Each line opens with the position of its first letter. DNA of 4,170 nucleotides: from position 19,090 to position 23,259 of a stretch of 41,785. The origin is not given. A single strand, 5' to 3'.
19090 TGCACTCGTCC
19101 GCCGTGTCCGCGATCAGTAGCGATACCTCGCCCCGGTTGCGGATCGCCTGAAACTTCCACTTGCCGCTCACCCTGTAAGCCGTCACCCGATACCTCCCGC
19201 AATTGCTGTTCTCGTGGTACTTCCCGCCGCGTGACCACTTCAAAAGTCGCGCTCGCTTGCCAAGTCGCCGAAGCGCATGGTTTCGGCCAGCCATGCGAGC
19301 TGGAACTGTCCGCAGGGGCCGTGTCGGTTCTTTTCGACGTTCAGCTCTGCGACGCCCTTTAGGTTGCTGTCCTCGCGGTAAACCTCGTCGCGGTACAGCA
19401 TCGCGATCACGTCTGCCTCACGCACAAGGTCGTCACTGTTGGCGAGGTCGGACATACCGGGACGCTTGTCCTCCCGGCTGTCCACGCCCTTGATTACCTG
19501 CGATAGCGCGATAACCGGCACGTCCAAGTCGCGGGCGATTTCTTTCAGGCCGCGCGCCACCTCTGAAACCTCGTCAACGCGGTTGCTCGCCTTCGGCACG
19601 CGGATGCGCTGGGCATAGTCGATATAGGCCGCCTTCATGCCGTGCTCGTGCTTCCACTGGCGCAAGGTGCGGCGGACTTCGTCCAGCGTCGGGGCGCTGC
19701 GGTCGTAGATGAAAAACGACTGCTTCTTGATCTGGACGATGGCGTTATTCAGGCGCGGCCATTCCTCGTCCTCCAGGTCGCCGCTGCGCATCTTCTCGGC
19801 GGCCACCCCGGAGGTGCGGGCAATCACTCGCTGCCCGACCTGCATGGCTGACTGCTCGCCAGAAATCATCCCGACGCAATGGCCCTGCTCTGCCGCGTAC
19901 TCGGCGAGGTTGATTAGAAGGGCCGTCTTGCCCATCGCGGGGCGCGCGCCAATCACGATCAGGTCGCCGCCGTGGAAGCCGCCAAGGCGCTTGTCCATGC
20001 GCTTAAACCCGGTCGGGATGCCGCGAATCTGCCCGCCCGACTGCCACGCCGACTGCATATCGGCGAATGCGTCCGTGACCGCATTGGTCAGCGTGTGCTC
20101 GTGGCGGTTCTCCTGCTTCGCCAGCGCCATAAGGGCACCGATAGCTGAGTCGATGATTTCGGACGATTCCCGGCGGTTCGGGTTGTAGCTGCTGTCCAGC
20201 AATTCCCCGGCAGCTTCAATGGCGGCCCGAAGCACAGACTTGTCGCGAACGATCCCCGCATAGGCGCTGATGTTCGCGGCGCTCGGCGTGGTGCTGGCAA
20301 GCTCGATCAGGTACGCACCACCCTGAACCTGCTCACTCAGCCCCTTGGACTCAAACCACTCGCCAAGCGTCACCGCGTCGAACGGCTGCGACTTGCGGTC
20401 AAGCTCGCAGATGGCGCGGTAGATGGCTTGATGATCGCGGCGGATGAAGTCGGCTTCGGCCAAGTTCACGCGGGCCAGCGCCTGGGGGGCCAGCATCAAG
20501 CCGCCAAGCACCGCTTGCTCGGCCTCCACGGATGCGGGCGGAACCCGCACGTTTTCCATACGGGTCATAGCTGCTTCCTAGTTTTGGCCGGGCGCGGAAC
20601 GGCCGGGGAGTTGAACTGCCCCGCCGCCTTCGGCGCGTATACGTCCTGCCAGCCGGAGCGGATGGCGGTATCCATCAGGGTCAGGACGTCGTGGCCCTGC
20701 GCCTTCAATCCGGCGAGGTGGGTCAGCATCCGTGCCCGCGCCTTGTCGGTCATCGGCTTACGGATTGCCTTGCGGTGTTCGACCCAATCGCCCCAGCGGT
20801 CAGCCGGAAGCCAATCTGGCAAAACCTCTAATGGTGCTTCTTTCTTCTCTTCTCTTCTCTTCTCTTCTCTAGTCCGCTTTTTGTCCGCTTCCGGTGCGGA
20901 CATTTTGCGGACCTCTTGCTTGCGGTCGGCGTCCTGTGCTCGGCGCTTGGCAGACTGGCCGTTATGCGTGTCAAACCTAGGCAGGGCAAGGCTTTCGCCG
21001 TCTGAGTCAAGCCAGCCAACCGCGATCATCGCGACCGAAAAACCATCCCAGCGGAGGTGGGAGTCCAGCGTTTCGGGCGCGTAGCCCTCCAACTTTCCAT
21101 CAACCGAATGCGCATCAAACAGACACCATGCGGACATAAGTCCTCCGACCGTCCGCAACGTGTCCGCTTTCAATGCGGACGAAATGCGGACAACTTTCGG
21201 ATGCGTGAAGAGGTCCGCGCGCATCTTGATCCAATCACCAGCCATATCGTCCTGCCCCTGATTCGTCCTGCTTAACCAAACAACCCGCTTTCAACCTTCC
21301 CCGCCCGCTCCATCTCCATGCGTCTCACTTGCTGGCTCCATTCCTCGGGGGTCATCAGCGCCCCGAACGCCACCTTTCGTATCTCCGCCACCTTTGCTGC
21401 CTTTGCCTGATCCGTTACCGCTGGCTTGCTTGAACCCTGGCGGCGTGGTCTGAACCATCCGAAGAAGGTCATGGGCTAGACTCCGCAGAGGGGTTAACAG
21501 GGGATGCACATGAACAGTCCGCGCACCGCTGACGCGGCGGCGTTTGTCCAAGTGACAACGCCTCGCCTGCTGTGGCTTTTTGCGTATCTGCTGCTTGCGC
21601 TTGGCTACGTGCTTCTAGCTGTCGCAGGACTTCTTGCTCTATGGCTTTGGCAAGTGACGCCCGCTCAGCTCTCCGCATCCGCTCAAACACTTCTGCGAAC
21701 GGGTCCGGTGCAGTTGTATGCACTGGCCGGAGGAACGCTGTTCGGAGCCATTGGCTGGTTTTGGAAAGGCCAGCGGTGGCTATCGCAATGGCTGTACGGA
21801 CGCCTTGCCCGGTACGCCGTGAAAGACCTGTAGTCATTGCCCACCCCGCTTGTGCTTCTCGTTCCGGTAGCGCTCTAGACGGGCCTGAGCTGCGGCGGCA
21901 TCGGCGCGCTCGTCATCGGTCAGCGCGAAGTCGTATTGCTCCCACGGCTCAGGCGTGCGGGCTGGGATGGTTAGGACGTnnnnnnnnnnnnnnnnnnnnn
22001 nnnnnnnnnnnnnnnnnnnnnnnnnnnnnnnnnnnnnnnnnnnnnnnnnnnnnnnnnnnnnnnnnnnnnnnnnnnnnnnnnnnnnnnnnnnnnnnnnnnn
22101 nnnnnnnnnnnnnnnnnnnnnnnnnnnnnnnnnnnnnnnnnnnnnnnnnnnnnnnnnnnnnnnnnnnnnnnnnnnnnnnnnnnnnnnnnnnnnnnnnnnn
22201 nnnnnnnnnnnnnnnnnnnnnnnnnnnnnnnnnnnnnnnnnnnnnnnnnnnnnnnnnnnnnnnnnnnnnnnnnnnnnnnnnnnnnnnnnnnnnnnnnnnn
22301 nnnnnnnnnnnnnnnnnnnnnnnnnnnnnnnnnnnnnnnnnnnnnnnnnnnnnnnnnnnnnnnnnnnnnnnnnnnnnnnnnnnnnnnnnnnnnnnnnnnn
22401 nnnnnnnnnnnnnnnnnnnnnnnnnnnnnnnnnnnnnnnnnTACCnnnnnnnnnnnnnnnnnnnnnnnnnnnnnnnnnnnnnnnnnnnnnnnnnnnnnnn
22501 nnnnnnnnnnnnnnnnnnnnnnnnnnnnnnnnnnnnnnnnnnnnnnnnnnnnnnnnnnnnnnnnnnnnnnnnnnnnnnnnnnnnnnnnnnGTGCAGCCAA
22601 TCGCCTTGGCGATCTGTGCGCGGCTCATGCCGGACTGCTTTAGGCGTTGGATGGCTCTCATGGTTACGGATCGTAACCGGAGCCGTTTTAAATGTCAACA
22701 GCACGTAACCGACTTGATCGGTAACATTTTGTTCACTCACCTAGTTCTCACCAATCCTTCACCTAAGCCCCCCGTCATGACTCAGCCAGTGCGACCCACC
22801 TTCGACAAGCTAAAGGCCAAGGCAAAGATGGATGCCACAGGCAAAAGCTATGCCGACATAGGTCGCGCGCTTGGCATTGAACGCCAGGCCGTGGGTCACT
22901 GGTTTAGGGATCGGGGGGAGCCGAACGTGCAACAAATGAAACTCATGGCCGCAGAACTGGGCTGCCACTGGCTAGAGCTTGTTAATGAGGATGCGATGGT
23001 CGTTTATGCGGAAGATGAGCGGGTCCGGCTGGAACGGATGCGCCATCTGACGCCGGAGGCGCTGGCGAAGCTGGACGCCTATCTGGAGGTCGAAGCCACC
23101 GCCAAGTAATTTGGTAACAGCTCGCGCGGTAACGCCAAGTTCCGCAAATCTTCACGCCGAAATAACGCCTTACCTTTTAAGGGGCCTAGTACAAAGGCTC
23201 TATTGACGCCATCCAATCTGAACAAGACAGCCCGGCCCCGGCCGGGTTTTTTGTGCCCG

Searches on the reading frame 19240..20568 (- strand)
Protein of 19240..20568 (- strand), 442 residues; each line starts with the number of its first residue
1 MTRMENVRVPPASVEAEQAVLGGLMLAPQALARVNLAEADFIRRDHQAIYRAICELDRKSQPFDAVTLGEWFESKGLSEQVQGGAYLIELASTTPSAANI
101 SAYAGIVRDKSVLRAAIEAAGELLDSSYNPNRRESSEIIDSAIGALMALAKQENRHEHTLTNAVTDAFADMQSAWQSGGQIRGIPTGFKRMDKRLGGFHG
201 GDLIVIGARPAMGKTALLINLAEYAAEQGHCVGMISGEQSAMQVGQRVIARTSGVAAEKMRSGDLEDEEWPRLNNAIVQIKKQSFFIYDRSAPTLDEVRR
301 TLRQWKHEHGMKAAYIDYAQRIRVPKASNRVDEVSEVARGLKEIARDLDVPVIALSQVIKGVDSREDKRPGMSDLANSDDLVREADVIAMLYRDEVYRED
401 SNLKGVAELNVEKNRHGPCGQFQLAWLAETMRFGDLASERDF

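Call 67: search_protein_families(library=phrogs, proteins=[window:19240-20568:-], max_evalue=0.001)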
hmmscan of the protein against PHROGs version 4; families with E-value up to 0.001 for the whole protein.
window:19240-20568:- (442 aa): 8 families
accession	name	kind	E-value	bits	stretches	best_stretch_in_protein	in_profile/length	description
phrog_19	-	DNA, RNA and nucleotide metabolism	1e-108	365.9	1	4-437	151-582/621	DnaB-like replicative helicase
phrog_243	-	DNA, RNA and nucleotide metabolism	1.3e-43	149.9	1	176-438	12-270/273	DnaB-like replicative helicase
phrog_11530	-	unknown function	4.4e-36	125.5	1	282-423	3-145/184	-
phrog_239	-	DNA, RNA and nucleotide metabolism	6.8e-31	109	1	164-436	323-599/801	DNA primase/helicase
phrog_23150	-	unknown function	5.1e-12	46.8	1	17-223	12-216/217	-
phrog_5482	-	unknown function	1.2e-06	28.5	1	179-398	25-253/341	-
phrog_19347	-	unknown function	9.6e-05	23.7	0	402-436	45-79/79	-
phrog_26214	-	unknown function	0.00079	19.1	0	194-248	47-101/420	-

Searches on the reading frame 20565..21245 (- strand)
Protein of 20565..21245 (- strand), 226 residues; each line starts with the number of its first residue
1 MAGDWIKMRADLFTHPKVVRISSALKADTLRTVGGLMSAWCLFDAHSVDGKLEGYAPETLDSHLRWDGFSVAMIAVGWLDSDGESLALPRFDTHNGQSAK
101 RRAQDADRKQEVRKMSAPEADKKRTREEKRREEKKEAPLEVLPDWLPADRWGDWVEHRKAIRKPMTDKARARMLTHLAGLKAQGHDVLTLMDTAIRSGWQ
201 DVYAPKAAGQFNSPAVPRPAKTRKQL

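Call 67: search_protein_families(library=phrogs, proteins=[window:20565-21245:-], max_evalue=0.001)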
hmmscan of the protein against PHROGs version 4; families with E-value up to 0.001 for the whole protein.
window:20565-21245:- (226 aa): 6 families
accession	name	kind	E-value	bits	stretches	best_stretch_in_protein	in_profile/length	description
phrog_2509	-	DNA, RNA and nucleotide metabolism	7.6e-59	200.5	1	1-136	1-146/277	replication initiation protein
phrog_9474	-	DNA, RNA and nucleotide metabolism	9e-37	128.2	1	3-135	1-154/288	replication initiation protein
phrog_678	-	DNA, RNA and nucleotide metabolism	6e-21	76.4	1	120-215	197-292/346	replication initiation O-like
phrog_18589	-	unknown function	2e-14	54.8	1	121-213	13-108/156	-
phrog_6451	-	DNA, RNA and nucleotide metabolism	1.3e-08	35.9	1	109-223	144-253/272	primosomal protein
phrog_3926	-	DNA, RNA and nucleotide metabolism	0.00031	21.5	1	3-134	4-127/312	replication initiation protein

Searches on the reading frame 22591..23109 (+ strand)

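Call 67: search_protein_families(library=phrogs, proteins=[window:22591-23109:+], max_evalue=0.001)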
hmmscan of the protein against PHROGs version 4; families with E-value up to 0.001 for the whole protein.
window:22591-23109:+ (172 aa): 4 families
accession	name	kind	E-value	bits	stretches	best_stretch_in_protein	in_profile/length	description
phrog_664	-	DNA, RNA and nucleotide metabolism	2.9e-05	25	1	66-117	82-133/210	DNA binding protein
phrog_4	-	transcription regulation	0.00012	22.2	1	72-130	139-191/400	transcriptional repressor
phrog_2328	-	transcription regulation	0.00015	22.6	1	80-134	24-78/128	transcriptional repressor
phrog_8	-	transcription regulation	0.00021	21.9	1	69-161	76-179/346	transcriptional regulator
